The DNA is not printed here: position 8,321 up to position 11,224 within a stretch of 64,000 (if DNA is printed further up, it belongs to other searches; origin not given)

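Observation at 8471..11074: TRAP DctM large permease with an in-frame ~300-aa C-terminal soluble, Ala-rich, helical extension of unknown function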

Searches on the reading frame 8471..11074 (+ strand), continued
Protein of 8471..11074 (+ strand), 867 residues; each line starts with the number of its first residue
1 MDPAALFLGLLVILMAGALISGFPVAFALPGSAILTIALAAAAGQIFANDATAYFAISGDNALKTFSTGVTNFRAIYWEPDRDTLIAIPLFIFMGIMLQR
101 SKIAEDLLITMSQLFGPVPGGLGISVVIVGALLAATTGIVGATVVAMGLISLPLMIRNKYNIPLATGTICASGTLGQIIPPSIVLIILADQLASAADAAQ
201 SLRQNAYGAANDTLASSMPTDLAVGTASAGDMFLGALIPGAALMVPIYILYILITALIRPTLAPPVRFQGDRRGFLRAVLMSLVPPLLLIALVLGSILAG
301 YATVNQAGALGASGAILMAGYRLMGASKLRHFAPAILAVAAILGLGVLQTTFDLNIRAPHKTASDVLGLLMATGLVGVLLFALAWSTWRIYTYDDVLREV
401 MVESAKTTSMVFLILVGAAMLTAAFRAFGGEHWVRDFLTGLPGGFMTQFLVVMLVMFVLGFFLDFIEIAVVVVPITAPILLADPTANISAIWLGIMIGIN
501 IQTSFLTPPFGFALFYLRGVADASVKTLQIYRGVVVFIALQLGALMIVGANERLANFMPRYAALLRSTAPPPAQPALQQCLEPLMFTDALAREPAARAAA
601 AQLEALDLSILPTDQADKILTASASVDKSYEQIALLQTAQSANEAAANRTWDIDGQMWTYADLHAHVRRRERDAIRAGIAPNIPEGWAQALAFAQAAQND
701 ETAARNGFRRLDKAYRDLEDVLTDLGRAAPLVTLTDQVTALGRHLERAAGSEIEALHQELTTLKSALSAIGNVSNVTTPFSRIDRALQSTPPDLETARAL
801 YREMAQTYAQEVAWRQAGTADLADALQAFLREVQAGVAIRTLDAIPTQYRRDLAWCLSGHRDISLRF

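Call 20: find_homologous_proteins(query=window:8471-11071:+, max_evalue=1e-20)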
Query window:8471-11071:+ (867 aa): 8000 proteins with E <= 1e-20 among 8000 candidates; the best 120 are listed.
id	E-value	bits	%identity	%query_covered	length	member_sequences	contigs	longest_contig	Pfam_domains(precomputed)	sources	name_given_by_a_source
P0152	0.0e+0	1669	90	100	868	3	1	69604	PF06808.19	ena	-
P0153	0.0e+0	1310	71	100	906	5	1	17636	PF06808.19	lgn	-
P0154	0.0e+0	1302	70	100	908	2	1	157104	PF06808.19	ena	-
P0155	0.0e+0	1271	69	100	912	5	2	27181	PF06808.19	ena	-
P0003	0.0e+0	1113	61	100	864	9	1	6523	PF06808.19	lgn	-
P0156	3.2e-249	848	52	98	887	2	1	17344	PF06808.19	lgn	-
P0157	3.3e-249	848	52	98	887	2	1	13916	PF06808.19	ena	-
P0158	2.4e-248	845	51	98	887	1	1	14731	PF06808.19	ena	-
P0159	2.5e-248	845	52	98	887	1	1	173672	PF06808.19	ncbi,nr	ncbi:MAG: TRAP transporter large permease subunit [Alphaproteobacteria bacterium]|nr:TRAP transporte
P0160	3.5e-248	844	49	98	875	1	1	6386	PF06808.19,PF03600.23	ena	-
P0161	4.3e-248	844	52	98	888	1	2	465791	PF06808.19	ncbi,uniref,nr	ncbi:TRAP transporter large permease subunit [uncultured Roseibium sp.]|uniref:TRAP transporter larg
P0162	4.5e-248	844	50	99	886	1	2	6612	PF06808.19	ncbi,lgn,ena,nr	ncbi:MAG: TRAP transporter large permease subunit [Gammaproteobacteria bacterium]|nr:TRAP transporte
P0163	5.2e-248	844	50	99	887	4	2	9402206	PF06808.19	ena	-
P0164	6.5e-248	843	51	99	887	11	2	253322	PF06808.19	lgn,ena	-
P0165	6.8e-248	843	51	98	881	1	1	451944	PF06808.19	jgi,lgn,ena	-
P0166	6.1e-247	840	49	98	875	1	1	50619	PF06808.19,PF03600.23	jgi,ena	-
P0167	9.6e-247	839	52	98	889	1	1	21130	PF06808.19,PF03600.23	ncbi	ncbi:MAG: TRAP transporter large permease subunit [Halopseudomonas sp.]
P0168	1.1e-245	836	51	98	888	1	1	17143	PF06808.19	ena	-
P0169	2.1e-245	835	51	99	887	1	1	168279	PF06808.19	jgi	-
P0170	3.6e-245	834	51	99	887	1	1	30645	PF06808.19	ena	-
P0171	3.7e-245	834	50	98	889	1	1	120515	PF06808.19,PF03600.23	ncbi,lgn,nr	ncbi:MAG: C4-dicarboxylate ABC transporter permease [Proteobacteria bacterium]|nr:MAG: C4-dicarboxyl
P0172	3.9e-245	834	50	98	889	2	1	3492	PF06808.19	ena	-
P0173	4.9e-245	834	51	98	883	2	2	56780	PF06808.19,PF03600.23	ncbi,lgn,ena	-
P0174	6.5e-245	833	51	99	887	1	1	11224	PF06808.19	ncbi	-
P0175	7.1e-245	833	51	98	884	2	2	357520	PF06808.19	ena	-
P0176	7.7e-245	833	50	99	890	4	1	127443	PF06808.19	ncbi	-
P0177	7.8e-245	833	52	98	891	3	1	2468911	PF06808.19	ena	-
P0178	9.5e-245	833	51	98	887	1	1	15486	PF06808.19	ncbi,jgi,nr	ncbi:MAG: TRAP transporter large permease subunit [Gammaproteobacteria bacterium]|nr:TRAP transporte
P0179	1.0e-244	833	51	98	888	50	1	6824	PF06808.19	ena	-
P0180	1.2e-244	833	50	99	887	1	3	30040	PF06808.19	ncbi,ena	-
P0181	1.2e-244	833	52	98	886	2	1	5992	PF06808.19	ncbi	-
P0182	1.4e-244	832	51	99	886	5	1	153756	PF06808.19,PF03600.23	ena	-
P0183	1.4e-244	832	51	99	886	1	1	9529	PF06808.19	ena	-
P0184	1.5e-244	832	50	98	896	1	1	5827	PF06808.19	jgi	-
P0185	1.8e-244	832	51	99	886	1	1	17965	PF06808.19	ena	-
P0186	1.8e-244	832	51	98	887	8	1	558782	PF06808.19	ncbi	-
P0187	1.8e-244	832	51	99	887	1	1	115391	PF06808.19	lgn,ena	-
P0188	2.3e-244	832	51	98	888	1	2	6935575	PF06808.19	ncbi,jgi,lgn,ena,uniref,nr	ncbi:TRAP transporter large permease subunit [Roseibium sp. MMSF_3544]|uniref:TRAP transporter large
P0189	3.3e-244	831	52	98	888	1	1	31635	PF06808.19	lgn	-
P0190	3.5e-244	831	51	98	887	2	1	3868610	PF06808.19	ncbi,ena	-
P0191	4.3e-244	831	50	99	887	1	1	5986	PF06808.19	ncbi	-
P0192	4.9e-244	830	50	98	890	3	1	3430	PF06808.19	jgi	-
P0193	5.3e-244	830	52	99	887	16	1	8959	PF06808.19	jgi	-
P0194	5.4e-244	830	51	98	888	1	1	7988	PF06808.19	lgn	-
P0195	6.6e-244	830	52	98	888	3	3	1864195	PF06808.19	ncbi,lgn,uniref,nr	ncbi:TRAP transporter large permease subunit [Roseibium denhamense]|uniref:TRAP transporter, DctM su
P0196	7.0e-244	830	52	98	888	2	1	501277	PF06808.19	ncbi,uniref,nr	ncbi:TRAP transporter large permease subunit [Microvirga tunisiensis]|uniref:TRAP transporter large 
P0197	7.6e-244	830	51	98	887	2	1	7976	PF06808.19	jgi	jgi:tripartite ATP-independent transporter DctM subunit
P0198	8.0e-244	830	51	99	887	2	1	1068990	PF06808.19,PF03600.23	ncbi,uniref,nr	ncbi:TRAP transporter large permease subunit [Stappia sp. GBMRC 2046]|uniref:TRAP transporter large 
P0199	8.9e-244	830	53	98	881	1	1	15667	PF06808.19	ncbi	ncbi:MAG: TRAP transporter large permease subunit [Pseudomonadota bacterium]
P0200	1.1e-243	829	50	98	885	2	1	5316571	PF06808.19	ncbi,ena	-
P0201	1.2e-243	829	50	99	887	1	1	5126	PF06808.19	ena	-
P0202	1.3e-243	829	51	98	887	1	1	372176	PF06808.19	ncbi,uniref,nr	ncbi:TRAP transporter large permease subunit [Stappia sp. F7233]|uniref:TRAP transporter large perme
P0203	1.5e-243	829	50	99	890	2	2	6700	PF06808.19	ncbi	-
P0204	1.7e-243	829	51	98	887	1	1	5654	PF06808.19,PF03600.23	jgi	jgi:TRAP-type mannitol/chloroaromatic compound transport system permease large subunit/predicted nuc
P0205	1.8e-243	829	51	98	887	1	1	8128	PF06808.19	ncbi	-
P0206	2.4e-243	828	52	98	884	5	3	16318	PF06808.19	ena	-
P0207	2.5e-243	828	52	99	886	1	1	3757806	PF06808.19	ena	-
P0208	2.7e-243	828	51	98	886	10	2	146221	PF06808.19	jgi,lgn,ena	-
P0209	3.0e-243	828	52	99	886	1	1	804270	PF06808.19,PF03600.23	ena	-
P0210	3.2e-243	828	51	98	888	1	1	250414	PF06808.19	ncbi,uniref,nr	ncbi:TRAP transporter large permease [Roseibium sediminicola]|uniref:TRAP transporter large permease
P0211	3.4e-243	828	51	98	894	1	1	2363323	PF06808.19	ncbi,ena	-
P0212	3.9e-243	828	51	98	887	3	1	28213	PF06808.19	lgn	-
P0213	4.0e-243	827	52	99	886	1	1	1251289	PF06808.19,PF03600.23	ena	-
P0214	4.0e-243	827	51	100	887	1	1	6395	PF06808.19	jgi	jgi:tripartite ATP-independent transporter DctM subunit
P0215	4.5e-243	827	49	99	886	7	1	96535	PF06808.19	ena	-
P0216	7.5e-243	827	51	98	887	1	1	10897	PF06808.19,PF03600.23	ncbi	-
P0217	8.4e-243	826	51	98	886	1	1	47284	PF06808.19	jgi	-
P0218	8.4e-243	826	50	98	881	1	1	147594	PF06808.19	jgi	jgi:tripartite ATP-independent transporter DctM subunit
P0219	9.6e-243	826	50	98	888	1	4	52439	PF06808.19,PF03600.23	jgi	-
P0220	1.1e-242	826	51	99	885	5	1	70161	PF06808.19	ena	-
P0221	1.2e-242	826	51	99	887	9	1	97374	PF06808.19,PF03600.23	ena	-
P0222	1.3e-242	826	51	98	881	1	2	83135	PF06808.19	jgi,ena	jgi:tripartite ATP-independent transporter DctM subunit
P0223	1.6e-242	825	51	99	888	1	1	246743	PF06808.19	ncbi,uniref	ncbi:TRAP transporter large permease subunit [Roseibium sp.]|uniref:TRAP transporter large permease 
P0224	1.6e-242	825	50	98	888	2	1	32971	PF06808.19,PF03600.23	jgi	-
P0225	1.8e-242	825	51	99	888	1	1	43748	PF06808.19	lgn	-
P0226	2.1e-242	825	51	99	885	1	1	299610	PF06808.19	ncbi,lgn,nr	ncbi:MAG: TRAP transporter large permease subunit [Rhizobiaceae bacterium]|nr:TRAP transporter large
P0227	2.2e-242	825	51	99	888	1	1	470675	PF06808.19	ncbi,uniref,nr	ncbi:TRAP transporter large permease subunit [Roseibium aggregatum]|uniref:TRAP transporter large pe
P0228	2.2e-242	825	51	99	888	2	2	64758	PF06808.19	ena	-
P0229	2.2e-242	825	51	99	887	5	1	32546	PF06808.19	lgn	-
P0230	2.5e-242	825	50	99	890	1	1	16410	PF06808.19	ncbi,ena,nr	ncbi:MAG: TRAP transporter large permease subunit [Gammaproteobacteria bacterium]|nr:TRAP transporte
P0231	2.6e-242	825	50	98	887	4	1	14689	PF06808.19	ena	-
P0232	2.9e-242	825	51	99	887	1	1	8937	PF06808.19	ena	-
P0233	3.0e-242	825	48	98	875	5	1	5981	PF06808.19,PF03600.23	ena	-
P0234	3.2e-242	824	51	99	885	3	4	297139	PF06808.19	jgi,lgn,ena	-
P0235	3.4e-242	824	51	98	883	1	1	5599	PF06808.19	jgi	-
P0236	3.5e-242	824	51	99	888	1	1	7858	PF06808.19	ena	-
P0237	3.5e-242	824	50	99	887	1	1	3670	PF06808.19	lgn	-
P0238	3.6e-242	824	51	98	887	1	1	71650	PF06808.19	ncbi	ncbi:MAG: TRAP transporter large permease subunit [Neomegalonema sp.]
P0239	3.8e-242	824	50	99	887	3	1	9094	PF06808.19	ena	-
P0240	4.4e-242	824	50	98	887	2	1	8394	PF06808.19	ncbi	-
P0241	4.5e-242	824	52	99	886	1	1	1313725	PF06808.19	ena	-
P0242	4.5e-242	824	51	99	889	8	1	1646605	PF06808.19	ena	-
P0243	4.7e-242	824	49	98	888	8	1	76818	PF06808.19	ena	-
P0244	4.7e-242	824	51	99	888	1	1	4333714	PF06808.19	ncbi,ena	-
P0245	4.8e-242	824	51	99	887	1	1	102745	PF06808.19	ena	-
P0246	5.3e-242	824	51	98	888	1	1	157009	PF06808.19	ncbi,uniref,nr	ncbi:TRAP transporter large permease subunit [uncultured Roseibium sp.]|uniref:TRAP transporter larg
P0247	5.6e-242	824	51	98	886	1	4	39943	PF06808.19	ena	-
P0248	5.9e-242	824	50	98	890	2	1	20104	PF06808.19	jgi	jgi:tripartite ATP-independent transporter DctM subunit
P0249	5.9e-242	824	50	99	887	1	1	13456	PF06808.19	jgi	jgi:tripartite ATP-independent transporter DctM subunit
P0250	6.7e-242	823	51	99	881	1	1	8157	PF06808.19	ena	-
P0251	6.9e-242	823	48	99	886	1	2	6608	PF06808.19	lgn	-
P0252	9.7e-242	823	51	99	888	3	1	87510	PF06808.19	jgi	-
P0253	1.1e-241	823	50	98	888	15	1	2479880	PF06808.19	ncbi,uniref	ncbi:TRAP transporter large permease subunit [Roseibium sp. HPY-6]|uniref:TRAP transporter large per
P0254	1.2e-241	823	49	99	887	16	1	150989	PF12325.14,PF06808.19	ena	-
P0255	1.5e-241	822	51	99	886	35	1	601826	PF06808.19,PF03600.23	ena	-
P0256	1.6e-241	822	51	99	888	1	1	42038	PF06808.19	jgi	-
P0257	1.6e-241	822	51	98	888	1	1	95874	PF06808.19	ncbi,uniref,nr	ncbi:TRAP transporter large permease subunit [Roseibium sp. RKSG952]|uniref:TRAP transporter large p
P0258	1.9e-241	822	51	99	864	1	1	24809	PF06808.19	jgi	jgi:tripartite ATP-independent transporter DctM subunit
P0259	2.1e-241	822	51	98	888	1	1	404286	PF06808.19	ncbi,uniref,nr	ncbi:TRAP transporter large permease subunit [Roseibium sediminis]|uniref:TRAP transporter large per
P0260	2.1e-241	822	50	98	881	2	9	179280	PF06808.19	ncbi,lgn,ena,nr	ncbi:MAG: TRAP transporter large permease subunit [Rhodospirillaceae bacterium]|nr:TRAP transporter 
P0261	2.2e-241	822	51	99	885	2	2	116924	PF06808.19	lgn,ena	-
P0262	2.9e-241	821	51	99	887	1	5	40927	PF06808.19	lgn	-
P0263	3.1e-241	821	51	98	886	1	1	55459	PF06808.19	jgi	-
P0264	3.6e-241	821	50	99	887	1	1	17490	PF06808.19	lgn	-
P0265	3.6e-241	821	50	99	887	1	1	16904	PF06808.19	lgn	-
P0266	3.8e-241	821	50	99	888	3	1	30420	PF06808.19,PF03600.23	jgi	jgi:tripartite ATP-independent transporter DctM subunit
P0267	3.9e-241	821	50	99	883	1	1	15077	PF06808.19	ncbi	-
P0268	3.9e-241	821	52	98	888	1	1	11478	PF06808.19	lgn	-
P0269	4.2e-241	821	49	99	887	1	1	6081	PF06808.19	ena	-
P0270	4.4e-241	821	50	98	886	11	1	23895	PF06808.19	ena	-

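Call 37: predict_structure(alignment_id=A1)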
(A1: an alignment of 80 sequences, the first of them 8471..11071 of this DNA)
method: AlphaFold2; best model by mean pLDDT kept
length: 867 residues; sequences in the alignment: 80
mean_pLDDT: 81.3   pTM: 0.73
mean pLDDT of the five models: 81.3, 75.8, 69.1, 67.5, 67.2
residues with pLDDT >= 90: 227; 70-90: 506; 50-70: 131; < 50: 3
segments of 3 or more residues with pLDDT < 50: none
pLDDT, mean of each block of 10 residues (from residue 1): 83 86 76 90 88 74 73 57 58 68 72 83 87 66 70 87 88 66 67 78 80 79 68 69 83 90 79 76 76 75 74 81 60 83 89 77 86 93 88 76 74 76 83 81 78 78 69 75 69 71 70 66 79 84 76 79 81 87 93 95 93 94 95 93 88 88 83 77 85 89 91 94 93 93 86 88 91 88 90 91 94 94 95 94 91 87 62
secondary structure, 60 per line:
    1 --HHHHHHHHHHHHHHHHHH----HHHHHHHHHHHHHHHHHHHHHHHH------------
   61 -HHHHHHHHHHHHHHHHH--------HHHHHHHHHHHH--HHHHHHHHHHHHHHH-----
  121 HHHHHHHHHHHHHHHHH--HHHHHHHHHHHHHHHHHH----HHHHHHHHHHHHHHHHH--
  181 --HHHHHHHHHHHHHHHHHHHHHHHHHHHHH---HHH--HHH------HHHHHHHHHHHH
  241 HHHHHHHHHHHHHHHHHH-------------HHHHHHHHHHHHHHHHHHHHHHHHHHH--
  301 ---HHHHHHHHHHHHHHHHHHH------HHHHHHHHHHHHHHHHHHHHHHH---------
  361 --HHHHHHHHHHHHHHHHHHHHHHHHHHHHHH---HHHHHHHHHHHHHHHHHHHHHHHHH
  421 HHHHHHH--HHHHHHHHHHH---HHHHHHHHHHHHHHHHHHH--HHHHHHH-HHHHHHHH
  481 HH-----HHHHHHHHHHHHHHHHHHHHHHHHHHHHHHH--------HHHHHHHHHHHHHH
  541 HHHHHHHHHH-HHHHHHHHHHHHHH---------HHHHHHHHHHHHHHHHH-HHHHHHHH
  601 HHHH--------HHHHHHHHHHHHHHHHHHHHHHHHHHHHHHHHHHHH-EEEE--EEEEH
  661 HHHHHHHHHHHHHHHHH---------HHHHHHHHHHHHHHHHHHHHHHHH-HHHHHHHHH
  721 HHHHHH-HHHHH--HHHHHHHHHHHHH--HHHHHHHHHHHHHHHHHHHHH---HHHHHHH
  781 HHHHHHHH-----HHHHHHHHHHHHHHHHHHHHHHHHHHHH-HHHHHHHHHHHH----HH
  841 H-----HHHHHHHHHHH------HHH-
elements in order (helices of 4 or more, strands of 3 or more residues): H3-20 H25-48 H62-78 H87-98 H101-115 H121-137 H140-157 H162-178 H183-211 H229-258 H272-298 H304-322 H329-351 H363-392 H396-427 H430-440 H444-462 H465-471 H473-482 H488-518 H527-550 H552-565 H575-591 H593-604 H613-648 E650-653 E656-659 H660-677 H687-710 H712-726 H728-732 H735-747 H750-770 H774-788 H794-821 H823-834 H847-857
